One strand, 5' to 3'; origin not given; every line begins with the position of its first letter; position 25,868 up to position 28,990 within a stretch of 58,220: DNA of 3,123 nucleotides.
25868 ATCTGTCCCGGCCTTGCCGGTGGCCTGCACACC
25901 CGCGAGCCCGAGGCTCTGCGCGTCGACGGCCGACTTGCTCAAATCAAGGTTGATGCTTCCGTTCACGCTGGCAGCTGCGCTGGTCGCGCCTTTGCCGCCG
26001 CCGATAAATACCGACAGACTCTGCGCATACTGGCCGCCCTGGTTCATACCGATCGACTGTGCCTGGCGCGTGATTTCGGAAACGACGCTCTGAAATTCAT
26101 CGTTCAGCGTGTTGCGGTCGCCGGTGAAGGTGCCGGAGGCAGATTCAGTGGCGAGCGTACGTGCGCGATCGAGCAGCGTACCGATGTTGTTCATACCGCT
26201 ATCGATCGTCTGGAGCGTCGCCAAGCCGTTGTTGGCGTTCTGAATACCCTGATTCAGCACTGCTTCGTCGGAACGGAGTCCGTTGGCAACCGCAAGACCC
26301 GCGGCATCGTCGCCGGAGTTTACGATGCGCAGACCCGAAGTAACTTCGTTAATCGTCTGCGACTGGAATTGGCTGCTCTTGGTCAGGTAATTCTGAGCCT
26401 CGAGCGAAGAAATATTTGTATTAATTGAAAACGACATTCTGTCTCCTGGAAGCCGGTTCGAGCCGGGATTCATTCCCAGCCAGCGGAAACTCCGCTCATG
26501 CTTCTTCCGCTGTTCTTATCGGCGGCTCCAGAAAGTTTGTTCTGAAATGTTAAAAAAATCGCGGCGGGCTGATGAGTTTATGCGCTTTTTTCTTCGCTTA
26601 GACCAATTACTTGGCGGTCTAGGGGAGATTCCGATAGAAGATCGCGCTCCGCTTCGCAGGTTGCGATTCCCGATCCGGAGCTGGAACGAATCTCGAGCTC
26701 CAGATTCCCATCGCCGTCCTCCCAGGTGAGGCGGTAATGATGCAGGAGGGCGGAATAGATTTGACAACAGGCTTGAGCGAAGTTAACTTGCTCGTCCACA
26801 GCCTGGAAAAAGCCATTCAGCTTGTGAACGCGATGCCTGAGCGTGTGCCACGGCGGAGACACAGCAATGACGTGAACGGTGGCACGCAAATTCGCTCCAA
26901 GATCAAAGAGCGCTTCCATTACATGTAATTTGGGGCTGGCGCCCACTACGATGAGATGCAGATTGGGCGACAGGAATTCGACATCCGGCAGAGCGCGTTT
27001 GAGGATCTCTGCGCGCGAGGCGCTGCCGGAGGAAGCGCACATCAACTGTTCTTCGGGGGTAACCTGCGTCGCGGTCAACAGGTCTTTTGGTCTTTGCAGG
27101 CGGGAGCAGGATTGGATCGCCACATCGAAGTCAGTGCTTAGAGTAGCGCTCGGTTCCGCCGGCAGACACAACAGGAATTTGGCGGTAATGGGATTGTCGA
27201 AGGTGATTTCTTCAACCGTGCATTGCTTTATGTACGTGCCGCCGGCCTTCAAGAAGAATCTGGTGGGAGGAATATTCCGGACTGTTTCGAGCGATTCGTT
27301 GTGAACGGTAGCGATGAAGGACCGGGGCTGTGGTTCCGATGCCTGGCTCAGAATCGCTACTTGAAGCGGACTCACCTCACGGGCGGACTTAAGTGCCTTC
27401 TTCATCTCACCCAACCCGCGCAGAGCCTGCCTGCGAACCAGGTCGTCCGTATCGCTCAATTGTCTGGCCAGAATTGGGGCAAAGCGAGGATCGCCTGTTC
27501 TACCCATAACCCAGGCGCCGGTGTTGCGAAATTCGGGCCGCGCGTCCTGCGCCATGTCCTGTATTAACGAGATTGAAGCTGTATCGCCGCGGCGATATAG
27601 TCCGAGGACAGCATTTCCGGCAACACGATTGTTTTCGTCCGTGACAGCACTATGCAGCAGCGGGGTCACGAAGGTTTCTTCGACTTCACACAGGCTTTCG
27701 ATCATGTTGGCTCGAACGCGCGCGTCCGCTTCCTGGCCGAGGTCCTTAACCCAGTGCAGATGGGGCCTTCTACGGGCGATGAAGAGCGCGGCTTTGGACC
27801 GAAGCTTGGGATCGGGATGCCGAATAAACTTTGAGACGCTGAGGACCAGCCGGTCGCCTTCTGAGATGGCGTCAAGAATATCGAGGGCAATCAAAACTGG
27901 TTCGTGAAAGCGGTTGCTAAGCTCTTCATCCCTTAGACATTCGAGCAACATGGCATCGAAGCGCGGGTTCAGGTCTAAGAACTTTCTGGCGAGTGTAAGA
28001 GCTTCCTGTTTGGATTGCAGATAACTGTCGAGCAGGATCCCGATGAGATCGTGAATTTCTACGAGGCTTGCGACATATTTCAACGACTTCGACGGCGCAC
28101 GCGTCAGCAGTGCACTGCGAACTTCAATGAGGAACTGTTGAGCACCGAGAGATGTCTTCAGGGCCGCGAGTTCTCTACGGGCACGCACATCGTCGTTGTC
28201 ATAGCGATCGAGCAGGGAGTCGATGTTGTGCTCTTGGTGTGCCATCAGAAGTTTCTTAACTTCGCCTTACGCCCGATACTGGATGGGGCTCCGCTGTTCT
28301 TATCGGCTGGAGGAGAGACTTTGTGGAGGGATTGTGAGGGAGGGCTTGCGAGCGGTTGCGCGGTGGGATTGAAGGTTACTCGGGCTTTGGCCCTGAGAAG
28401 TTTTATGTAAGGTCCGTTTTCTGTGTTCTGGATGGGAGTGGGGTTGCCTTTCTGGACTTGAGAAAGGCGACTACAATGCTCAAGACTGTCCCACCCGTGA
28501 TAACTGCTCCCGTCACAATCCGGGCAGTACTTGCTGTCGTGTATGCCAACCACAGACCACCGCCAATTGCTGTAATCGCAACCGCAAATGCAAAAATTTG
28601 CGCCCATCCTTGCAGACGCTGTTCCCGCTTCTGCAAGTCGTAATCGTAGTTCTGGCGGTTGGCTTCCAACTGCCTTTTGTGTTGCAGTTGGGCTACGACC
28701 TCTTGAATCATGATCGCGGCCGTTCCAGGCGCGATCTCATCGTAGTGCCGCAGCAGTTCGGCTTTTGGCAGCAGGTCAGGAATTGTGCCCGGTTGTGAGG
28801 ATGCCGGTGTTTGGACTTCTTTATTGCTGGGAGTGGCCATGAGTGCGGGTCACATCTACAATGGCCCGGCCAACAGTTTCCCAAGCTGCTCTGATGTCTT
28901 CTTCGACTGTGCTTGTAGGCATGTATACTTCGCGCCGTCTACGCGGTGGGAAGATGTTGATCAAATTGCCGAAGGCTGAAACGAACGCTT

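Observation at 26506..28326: Identical 18-mer with a perfect sigma-28 -10 box upstream of both fliC and the HEAT-repeat gene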

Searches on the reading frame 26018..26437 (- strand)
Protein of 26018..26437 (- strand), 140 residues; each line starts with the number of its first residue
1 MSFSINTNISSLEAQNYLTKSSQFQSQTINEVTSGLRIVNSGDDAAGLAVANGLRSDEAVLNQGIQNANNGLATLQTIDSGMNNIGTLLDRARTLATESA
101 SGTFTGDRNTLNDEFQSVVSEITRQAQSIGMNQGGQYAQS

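Call 28: find_related_loci(query=window:26018-26437:-, collection=metagenome_contigs, flank=4000)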
Query window:26018-26437:- (140 aa) in metagenome_contigs; peptide patterns used: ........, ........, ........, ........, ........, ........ (x = any residue, [..] = any of these).
141 stretches matched a pattern; 49 encode a relative of the query (tblastn E <= 1e-3); 49 distinct loci.
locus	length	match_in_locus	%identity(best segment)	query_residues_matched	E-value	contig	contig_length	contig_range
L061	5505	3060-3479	86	1-140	3e-79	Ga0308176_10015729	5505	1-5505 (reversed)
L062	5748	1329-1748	86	1-140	3e-79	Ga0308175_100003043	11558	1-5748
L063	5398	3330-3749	86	1-140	3e-79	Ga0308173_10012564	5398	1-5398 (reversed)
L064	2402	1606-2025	86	1-140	2e-80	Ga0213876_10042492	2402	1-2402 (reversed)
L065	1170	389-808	90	1-140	5e-84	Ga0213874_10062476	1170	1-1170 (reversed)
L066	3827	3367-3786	86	1-140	2e-77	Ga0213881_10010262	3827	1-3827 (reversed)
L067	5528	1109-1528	82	1-140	3e-76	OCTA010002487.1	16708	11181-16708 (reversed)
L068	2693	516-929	83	1-138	5e-71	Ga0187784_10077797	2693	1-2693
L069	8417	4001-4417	81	1-139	2e-69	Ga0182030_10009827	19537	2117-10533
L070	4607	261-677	80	1-139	1e-69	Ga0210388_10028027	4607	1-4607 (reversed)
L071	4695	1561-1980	76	1-140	1e-69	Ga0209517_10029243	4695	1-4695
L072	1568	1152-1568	79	1-139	1e-71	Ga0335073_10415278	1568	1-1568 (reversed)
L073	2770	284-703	76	1-140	3e-69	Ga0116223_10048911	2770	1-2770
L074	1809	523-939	78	2-140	2e-70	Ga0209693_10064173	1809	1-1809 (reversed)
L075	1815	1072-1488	78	2-140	5e-70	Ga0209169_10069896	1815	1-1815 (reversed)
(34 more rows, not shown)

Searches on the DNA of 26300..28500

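Call 76: search_rna_families(source=window, start=26300, end=28500, threshold=evalue, max_evalue=1)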
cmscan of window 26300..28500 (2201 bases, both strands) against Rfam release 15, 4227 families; matches with E-value up to 1: 0.
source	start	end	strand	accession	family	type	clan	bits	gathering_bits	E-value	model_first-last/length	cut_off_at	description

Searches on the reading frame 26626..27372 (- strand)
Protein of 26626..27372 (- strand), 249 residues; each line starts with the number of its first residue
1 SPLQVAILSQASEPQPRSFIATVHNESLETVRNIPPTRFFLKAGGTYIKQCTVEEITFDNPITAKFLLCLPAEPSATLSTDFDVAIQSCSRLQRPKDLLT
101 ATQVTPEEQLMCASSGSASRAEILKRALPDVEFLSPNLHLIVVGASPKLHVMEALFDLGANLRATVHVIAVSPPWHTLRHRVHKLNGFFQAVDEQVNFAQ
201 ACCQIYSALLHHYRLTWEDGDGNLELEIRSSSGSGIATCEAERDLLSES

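Call 69: search_solved_structures(query=window:26626-27372:-, max_evalue=1)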
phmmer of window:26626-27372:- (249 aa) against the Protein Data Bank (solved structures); distinct sequences matched with E-value up to 1: 0.

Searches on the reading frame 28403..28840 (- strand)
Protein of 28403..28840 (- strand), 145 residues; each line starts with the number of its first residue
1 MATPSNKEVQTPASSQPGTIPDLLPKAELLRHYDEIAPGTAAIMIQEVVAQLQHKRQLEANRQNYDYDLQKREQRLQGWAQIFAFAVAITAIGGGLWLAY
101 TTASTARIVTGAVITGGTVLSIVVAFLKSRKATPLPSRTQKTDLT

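Call 10: search_protein_families(library=pfam, proteins=[window:28403-28840:-], max_evalue=0.01)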
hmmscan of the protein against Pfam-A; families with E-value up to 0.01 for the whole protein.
window:28403-28840:- (145 aa): 2 families
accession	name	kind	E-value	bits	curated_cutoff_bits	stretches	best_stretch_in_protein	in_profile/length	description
PF10097.14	DUF2335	-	7.2e-07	29.5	25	1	25-74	1-50/50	Predicted membrane protein (DUF2335)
PF25587.1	Rv2743c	-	0.0052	16.9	27.7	1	69-140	21-93/237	Rv2743c family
